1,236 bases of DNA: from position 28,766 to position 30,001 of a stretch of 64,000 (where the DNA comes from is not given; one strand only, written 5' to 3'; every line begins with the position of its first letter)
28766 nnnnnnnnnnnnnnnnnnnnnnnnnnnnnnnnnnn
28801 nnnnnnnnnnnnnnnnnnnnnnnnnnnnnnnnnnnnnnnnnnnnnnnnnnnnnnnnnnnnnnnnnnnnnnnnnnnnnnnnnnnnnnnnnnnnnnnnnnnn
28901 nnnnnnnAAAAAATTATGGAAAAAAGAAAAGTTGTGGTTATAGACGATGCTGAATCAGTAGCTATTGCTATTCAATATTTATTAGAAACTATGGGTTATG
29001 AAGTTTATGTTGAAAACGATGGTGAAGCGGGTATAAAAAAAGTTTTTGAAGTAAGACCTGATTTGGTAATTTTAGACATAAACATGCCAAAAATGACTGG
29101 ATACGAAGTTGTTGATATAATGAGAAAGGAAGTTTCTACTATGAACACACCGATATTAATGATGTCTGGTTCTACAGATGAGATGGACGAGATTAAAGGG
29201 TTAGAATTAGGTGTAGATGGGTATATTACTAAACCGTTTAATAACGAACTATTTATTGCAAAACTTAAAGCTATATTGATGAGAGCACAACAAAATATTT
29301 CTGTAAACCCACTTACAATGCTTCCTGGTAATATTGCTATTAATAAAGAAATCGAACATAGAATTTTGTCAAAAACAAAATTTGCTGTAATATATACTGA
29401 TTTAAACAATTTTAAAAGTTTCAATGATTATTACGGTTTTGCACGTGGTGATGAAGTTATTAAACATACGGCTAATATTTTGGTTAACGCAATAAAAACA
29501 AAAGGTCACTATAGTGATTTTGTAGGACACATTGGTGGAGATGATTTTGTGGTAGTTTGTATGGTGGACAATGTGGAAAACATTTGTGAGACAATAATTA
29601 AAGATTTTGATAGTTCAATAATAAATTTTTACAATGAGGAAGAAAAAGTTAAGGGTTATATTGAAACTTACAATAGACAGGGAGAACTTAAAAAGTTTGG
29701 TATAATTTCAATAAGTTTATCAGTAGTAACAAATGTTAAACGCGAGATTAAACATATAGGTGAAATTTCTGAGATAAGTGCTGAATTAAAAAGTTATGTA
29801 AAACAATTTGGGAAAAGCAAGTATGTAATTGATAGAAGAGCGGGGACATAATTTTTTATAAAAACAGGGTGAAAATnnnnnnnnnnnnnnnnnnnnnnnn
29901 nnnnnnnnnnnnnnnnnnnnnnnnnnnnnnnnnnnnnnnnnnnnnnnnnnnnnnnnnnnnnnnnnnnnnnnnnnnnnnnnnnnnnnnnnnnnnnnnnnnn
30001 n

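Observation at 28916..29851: Response regulator with a degenerate GGDEF-like domain (GGDDF, I-site R to H) embedded inside the trp operon between trpG and trpD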

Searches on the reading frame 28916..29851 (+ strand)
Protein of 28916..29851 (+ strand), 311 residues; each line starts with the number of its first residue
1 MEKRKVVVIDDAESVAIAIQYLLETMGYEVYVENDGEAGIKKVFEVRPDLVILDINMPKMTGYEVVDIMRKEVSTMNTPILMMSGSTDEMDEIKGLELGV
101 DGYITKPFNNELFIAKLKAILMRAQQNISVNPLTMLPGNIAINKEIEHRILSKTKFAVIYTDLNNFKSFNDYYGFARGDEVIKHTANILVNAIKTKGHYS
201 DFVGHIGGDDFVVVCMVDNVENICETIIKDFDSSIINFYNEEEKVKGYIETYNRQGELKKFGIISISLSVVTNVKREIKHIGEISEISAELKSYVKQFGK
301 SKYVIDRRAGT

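Call 3: search_protein_families(library=pfam, proteins=[window:28916-29851:+], max_evalue=0.01)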
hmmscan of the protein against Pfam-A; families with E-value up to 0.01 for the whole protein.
window:28916-29851:+ (311 aa): 2 families
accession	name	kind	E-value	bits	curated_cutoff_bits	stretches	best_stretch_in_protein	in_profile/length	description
PF00072.30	Response_reg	-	3e-25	89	30.2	1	6-117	1-110/111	Response regulator receiver domain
PF00990.26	GGDEF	-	1.8e-15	57.5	23.8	1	132-225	5-104/161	Diguanylate cyclase, GGDEF domain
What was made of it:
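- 28916..29851 (+): Response-regulator gene (311 aa): REC + His-x-GGDDF-type GGDEF domain. Pfam REC 3e-25 and GGDEF 1.8e-15 (call 3).
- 28931..29266 (+): Receiver (REC) domain, aa 6-117, with acidic pocket D10/D11, phospho-acceptor D54 (nt 29075-29077), S84, Y103 and K106. Pfam (call 3).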

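Call 4: search_protein_families(library=ncbifam, proteins=[window:28916-29851:+], max_evalue=0.01)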
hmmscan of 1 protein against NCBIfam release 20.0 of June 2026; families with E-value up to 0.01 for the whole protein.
window:28916-29851:+ (311 aa): 115 families (the best 25 are shown)
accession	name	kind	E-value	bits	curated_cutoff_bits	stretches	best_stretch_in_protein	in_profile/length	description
NF007135.0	PRK09581.1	equivalog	5.8e-32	111.1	474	2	5-120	4-119/457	PleD family two-component system response regulator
NF040534.1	resp_reg_YycF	equivalog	3.8e-30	104.9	340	1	4-128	1-122/231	response regulator YycF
TIGR02154.1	PhoB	equivalog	5.4e-30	104.4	296.2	1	3-154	2-150/226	phosphate regulon transcriptional regulator PhoB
NF040689.1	MtrAB_MtrA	equivalog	1e-26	93.6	300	1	6-145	1-134/219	MtrAB system response regulator MtrA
NF045944.1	ResRegRpaBCyano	equivalog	1.8e-26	93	330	1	7-131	1-122/229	response regulator transcription factor RpaB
NF008296.0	PRK11083.1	equivalog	2.6e-26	92.4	273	1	1-146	1-142/228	two-component system response regulator CreB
NF041733.1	resp_reg_CseB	equivalog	6.9e-26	91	350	1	5-128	2-122/228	two-component system response regulator CseB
NF045991.1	RespRegCtrARhodob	equivalog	8.8e-26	91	350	1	5-127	2-122/224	response regulator transcription factor CtrA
NF053854.1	RespRegPhoBBctds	equivalog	3.3e-25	88.8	270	1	6-129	1-123/225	two-component system response regulator PhoB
NF008199.0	PRK10955.1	equivalog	6.5e-24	85.1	341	1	4-125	2-119/232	envelope stress response regulator transcription factor CpxR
NF033120.0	vanR_FM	exception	7.8e-24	84.6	460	1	1-125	1-122/231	vancomycin resistance response regulator transcription factor, VanR-F/VanR-M family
NF012227.0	AdeR_RR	equivalog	1.6e-22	80.1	340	1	3-167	11-173/239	efflux system response regulator transcription factor AdeR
NF033117.2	vanR_ACDEGLN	exception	2.8e-22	79.4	350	1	6-127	1-119/226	VanR-ABDEGLN family response regulator transcription factor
NF007005.1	PRK09468.1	equivalog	9.1e-22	77.6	331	1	2-132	2-130/237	osmolarity response regulator transcription factor OmpR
NF051850.1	RespRegRprY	equivalog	8.6e-21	74.4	370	1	2-126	3-125/234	response regulator transcription factor RprY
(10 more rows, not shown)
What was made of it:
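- Closest known: PleD. Different: NCBIfam PleD-family model: 111 bits against a cut-off of 474 (call 4).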

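Call 5: find_homologous_proteins(query=window:28916-29851:+, max_evalue=0.001)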
Query window:28916-29851:+ (311 aa): 3112 proteins with E <= 0.001 among 4523 candidates; the best 120 are listed.
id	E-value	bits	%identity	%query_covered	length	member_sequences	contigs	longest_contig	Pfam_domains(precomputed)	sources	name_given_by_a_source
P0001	1.7e-197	672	100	100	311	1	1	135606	PF00990.27,PF00072.31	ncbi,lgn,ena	-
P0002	1.8e-156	538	77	99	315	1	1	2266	PF00990.27,PF00072.31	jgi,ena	-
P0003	4.6e-120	418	77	78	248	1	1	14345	PF00990.27,PF00072.31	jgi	jgi:diguanylate cyclase (GGDEF)-like protein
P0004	5.4e-116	405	57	99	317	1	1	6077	PF00990.27,PF00072.31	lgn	-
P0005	3.9e-110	386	54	99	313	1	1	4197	PF00990.27,PF00072.31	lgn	-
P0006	1.2e-108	381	55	99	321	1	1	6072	PF00990.27,PF00072.31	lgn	-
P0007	1.7e-107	377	56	99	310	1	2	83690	PF00990.27,PF00072.31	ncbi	-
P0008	6.7e-98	346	50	99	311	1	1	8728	PF00990.27,PF00072.31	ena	-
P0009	6.0e-94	333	49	99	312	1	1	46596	PF00990.27,PF00072.31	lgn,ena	-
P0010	6.9e-94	332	47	100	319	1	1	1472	PF00990.27,PF00072.31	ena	-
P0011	9.4e-94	332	50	98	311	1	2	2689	PF00990.27,PF00072.31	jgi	-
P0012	1.9e-93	331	52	98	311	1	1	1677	PF00990.27,PF00072.31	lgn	-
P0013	6.8e-93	329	49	99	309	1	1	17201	PF00990.27,PF00072.31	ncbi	-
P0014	8.1e-93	329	49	99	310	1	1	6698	PF00990.27,PF00072.31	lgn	-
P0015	4.7e-92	326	47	100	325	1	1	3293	PF00990.27,PF00072.31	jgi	jgi:diguanylate cyclase (GGDEF)-like protein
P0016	4.9e-92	326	47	99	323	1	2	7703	PF00990.27,PF00072.31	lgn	-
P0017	5.9e-92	326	42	98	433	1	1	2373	PF23198.2,PF00990.27,PF00072.31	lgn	-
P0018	7.4e-92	326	47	98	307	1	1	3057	PF00990.27,PF00072.31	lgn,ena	-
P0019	7.6e-92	326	50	99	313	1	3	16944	PF00990.27,PF00072.31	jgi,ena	-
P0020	1.4e-91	325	49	98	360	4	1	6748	PF00990.27,PF00072.31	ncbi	-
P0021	1.7e-91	325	51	99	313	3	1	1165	PF00990.27,PF00072.31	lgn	-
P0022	3.0e-91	324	48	99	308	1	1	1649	PF00990.27,PF00072.31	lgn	-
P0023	3.5e-90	320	49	99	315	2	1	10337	PF00990.27,PF00072.31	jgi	jgi:diguanylate cyclase (GGDEF)-like protein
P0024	6.5e-90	319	48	98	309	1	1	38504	PF00990.27,PF00072.31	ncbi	-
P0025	7.3e-90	319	50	91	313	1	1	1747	PF00990.27,PF00072.31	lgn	-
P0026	7.8e-90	319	47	91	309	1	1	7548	PF00990.27,PF00072.31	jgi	jgi:PleD family two-component response regulator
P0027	9.3e-90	319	49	98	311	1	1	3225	PF00990.27,PF00072.31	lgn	-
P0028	9.3e-90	319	50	98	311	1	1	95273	PF00990.27,PF00072.31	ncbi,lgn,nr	ncbi:MAG: response regulator [Endomicrobiales bacterium]|nr:response regulator [Endomicrobiales bact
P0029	1.1e-89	319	42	98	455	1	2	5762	PF23198.2,PF00990.27,PF00072.31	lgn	-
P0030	1.8e-89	318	42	98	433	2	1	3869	PF23198.2,PF00990.27,PF00072.31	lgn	-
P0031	3.4e-89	317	48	99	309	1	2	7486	PF00990.27,PF00072.31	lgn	-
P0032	1.3e-88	315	46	99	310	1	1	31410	PF00990.27,PF00072.31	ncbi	ncbi:MAG: response regulator [Elusimicrobiota bacterium]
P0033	1.4e-88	315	48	99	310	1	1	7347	PF00990.27,PF00072.31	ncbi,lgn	ncbi:MAG: response regulator [Endomicrobiia bacterium]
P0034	2.1e-88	314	47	90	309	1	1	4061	PF00990.27,PF00072.31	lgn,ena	-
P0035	2.8e-88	314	47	99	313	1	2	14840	PF00990.27,PF00072.31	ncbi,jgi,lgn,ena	-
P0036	3.0e-88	314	47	98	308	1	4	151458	PF00990.27,PF00072.31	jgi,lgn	jgi:diguanylate cyclase (GGDEF)-like protein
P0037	3.4e-88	314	47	98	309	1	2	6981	PF00990.27,PF00072.31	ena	-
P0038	3.5e-88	314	48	99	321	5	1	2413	PF00990.27,PF00072.31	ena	-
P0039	3.7e-88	314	47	99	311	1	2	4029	PF00990.27,PF00072.31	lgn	-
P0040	3.9e-88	314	48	99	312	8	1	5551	PF00990.27,PF00072.31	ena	-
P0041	5.0e-88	313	46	99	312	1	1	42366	PF00990.27,PF00072.31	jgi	-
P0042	5.9e-88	313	47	99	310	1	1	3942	PF00990.27,PF00072.31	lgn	-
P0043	6.2e-88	313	46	99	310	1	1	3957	PF00990.27,PF00072.31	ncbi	ncbi:MAG: GGDEF domain-containing response regulator [Endomicrobiales bacterium]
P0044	8.0e-88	313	47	98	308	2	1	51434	PF00990.27,PF00072.31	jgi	jgi:diguanylate cyclase (GGDEF)-like protein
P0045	9.4e-88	312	40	93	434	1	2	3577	PF23198.2,PF00990.27,PF00072.31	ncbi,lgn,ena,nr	ncbi:MAG TPA: hypothetical protein DCX95_01895 [Elusimicrobia bacterium]|nr:hypothetical protein [El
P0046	9.8e-88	312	41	99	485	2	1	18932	PF23198.2,PF00990.27,PF00072.31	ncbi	-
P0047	1.4e-87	312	47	98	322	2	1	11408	PF23198.2,PF00990.27,PF00072.31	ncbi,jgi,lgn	-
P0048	4.2e-87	310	47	99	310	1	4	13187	PF00990.27,PF00072.31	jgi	-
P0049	4.2e-87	310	47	98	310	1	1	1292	PF00990.27,PF00072.31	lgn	-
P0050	5.4e-87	310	48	100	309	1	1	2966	PF00990.27,PF00072.31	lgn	-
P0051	7.1e-87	309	48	99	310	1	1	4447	PF00990.27,PF00072.31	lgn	-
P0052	8.3e-87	309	46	99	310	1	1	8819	PF00990.27,PF00072.31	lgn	-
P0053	1.1e-86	309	46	98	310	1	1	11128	PF00990.27,PF00072.31,PF21695.4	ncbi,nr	ncbi:MAG: response regulator [Candidatus Omnitrophica bacterium]|nr:response regulator [Candidatus O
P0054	1.2e-86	309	47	99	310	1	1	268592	PF00990.27,PF00072.31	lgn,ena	-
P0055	1.3e-86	309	46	99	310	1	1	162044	PF00990.27,PF00072.31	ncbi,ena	-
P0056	1.7e-86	308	47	99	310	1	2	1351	PF00990.27,PF00072.31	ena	-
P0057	2.0e-86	308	46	98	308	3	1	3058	PF00990.27,PF00072.31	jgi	jgi:diguanylate cyclase (GGDEF)-like protein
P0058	2.1e-86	308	46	99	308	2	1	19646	PF00990.27,PF00072.31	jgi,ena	-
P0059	2.2e-86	308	46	98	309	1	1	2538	PF00990.27,PF00072.31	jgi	jgi:diguanylate cyclase (GGDEF)-like protein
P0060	2.4e-86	308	48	99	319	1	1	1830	PF00990.27,PF00072.31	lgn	-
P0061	2.6e-86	308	48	99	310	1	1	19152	PF00990.27,PF00072.31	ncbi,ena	-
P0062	2.9e-86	307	46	99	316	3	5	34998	PF00990.27,PF00072.31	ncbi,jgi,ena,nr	ncbi:MAG: hypothetical protein A2219_00785 [Elusimicrobia bacterium RIFOXYA2_FULL_50_26]|nr:MAG: hyp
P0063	3.4e-86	307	46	99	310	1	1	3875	PF00990.27,PF00072.31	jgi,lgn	-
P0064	3.5e-86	307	46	99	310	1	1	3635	PF23198.2,PF00990.27,PF00072.31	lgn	-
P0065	3.5e-86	307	48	91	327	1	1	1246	PF00990.27,PF00072.31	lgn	-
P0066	3.7e-86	307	45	98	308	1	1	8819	PF00990.27,PF00072.31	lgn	-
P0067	4.0e-86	307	48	98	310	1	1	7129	PF00990.27,PF00072.31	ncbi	-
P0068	4.7e-86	307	49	98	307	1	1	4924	PF00990.27,PF00072.31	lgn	-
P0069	4.9e-86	307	47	99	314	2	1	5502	PF00990.27,PF00072.31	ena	-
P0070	5.3e-86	307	47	98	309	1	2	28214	PF00990.27,PF00072.31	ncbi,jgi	jgi:diguanylate cyclase (GGDEF)-like protein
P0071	7.8e-86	306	45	98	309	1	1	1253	PF00990.27,PF00072.31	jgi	jgi:diguanylate cyclase (GGDEF)-like protein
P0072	1.3e-85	305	46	98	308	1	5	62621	PF00990.27,PF00072.31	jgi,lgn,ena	-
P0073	1.3e-85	305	46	98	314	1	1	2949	PF00990.27,PF00072.31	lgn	-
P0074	1.4e-85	305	47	99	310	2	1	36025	PF00990.27,PF00072.31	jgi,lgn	jgi:diguanylate cyclase (GGDEF)-like protein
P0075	2.3e-85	304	46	91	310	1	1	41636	PF00990.27,PF00072.31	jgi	jgi:diguanylate cyclase (GGDEF)-like protein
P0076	2.3e-85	304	46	99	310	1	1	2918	PF00990.27,PF00072.31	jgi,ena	-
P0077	2.5e-85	304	48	92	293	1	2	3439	PF00990.27,PF00072.31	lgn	-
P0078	3.9e-85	304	44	97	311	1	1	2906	PF00990.27,PF00072.31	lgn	-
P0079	4.2e-85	304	47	99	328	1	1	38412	PF00990.27,PF00072.31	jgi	-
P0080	4.3e-85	304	47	99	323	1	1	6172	PF00990.27,PF00072.31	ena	-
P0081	5.7e-85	303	50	100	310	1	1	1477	PF00990.27,PF00072.31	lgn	-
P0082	5.9e-85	303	52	83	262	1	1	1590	PF00990.27,PF00072.31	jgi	-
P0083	6.0e-85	303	43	99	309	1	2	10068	PF00990.27,PF00072.31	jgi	jgi:diguanylate cyclase (GGDEF)-like protein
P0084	6.4e-85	303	43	98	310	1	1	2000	PF00990.27,PF00072.31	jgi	-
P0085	7.4e-85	303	43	99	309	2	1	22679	PF00990.27,PF00072.31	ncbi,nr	ncbi:MAG: response regulator [Candidatus Omnitrophica bacterium]|nr:response regulator [Candidatus O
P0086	1.0e-84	302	44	99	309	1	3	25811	PF00990.27,PF00072.31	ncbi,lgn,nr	ncbi:MAG: response regulator [Candidatus Omnitrophota bacterium]|nr:response regulator [Candidatus O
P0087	1.2e-84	302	46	99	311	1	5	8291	PF00990.27,PF00072.31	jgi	-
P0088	1.2e-84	302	49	100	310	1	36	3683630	PF00990.27,PF00072.31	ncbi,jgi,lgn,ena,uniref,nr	ncbi:response regulator [Acetivibrio saccincola]|uniref:Stage 0 sporulation protein A homolog n=1 Ta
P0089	1.4e-84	302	46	99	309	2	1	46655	PF00990.27,PF00072.31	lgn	-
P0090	1.5e-84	302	49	100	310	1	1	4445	PF00990.27,PF00072.31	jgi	-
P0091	1.5e-84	302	45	98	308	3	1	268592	PF00990.27,PF00072.31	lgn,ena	-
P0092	1.6e-84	302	49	100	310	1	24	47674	PF00990.27,PF00072.31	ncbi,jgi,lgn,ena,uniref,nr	ncbi:GGDEF domain-containing response regulator [Acetivibrio saccincola]|uniref:GGDEF domain-contain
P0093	1.6e-84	302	44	99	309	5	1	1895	PF00990.27,PF00072.31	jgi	jgi:diguanylate cyclase (GGDEF)-like protein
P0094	1.7e-84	302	44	99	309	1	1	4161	PF00990.27,PF00072.31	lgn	-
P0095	1.8e-84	302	49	100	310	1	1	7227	PF00990.27,PF00072.31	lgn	-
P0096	2.1e-84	301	49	100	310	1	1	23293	PF00990.27,PF00072.31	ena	-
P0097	2.3e-84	301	44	99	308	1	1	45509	PF00990.27,PF00072.31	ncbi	-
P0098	2.4e-84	301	49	100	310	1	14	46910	PF00990.27,PF00072.31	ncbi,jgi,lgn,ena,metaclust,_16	jgi:diguanylate cyclase (GGDEF)-like protein|metaclust:\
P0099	2.5e-84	301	44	99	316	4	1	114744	PF00990.27,PF00072.31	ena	-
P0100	2.5e-84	301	45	98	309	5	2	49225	PF00990.27,PF00072.31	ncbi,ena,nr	ncbi:response regulator [bacterium]|nr:response regulator [bacterium]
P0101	2.6e-84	301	46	98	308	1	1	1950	PF00990.27,PF00072.31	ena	-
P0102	2.7e-84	301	46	99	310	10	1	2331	PF00990.27,PF00072.31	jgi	jgi:diguanylate cyclase (GGDEF)-like protein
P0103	2.7e-84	301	47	98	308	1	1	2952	PF00990.27,PF00072.31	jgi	jgi:diguanylate cyclase (GGDEF)-like protein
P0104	2.8e-84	301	49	100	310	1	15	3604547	PF00990.27,PF00072.31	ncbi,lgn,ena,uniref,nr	ncbi:GGDEF domain-containing response regulator [Acetivibrio saccincola]|uniref:Stage 0 sporulation 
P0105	2.9e-84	301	45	98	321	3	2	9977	PF00990.27,PF00072.31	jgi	-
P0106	3.0e-84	301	46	98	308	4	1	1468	PF00990.27,PF00072.31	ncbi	-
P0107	3.0e-84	301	48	88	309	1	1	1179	PF00990.27,PF00072.31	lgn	-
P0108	4.1e-84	300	45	99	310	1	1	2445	PF00990.27,PF00072.31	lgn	-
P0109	4.1e-84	300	46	99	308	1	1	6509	PF00990.27,PF00072.31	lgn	-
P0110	4.2e-84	300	47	98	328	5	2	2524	PF00990.27,PF00072.31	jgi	-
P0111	4.2e-84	300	48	100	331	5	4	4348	PF00990.27,PF00072.31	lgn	-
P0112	5.0e-84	300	48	88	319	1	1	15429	PF00990.27,PF00072.31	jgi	-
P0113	6.0e-84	300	49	100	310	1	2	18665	PF00990.27,PF00072.31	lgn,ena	-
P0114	7.9e-84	299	44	97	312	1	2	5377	PF00990.27,PF00072.31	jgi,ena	-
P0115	9.3e-84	299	46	99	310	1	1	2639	PF00990.27,PF00072.31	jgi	-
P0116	9.9e-84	299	46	99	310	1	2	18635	PF00990.27,PF00072.31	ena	-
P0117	1.1e-83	299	46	99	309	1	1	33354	PF00990.27,PF00072.31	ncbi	-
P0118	1.1e-83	299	45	99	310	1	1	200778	PF00990.27,PF00072.31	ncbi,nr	ncbi:MAG: response regulator [Endomicrobiales bacterium]|nr:response regulator [Endomicrobiales bact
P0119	1.2e-83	299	45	99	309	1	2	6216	PF00990.27,PF00072.31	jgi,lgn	-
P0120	1.2e-83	299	49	100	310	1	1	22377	PF00990.27,PF00072.31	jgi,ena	jgi:diguanylate cyclase (GGDEF)-like protein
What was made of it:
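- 28916..29851 (+): 3112 homologues (call 5).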
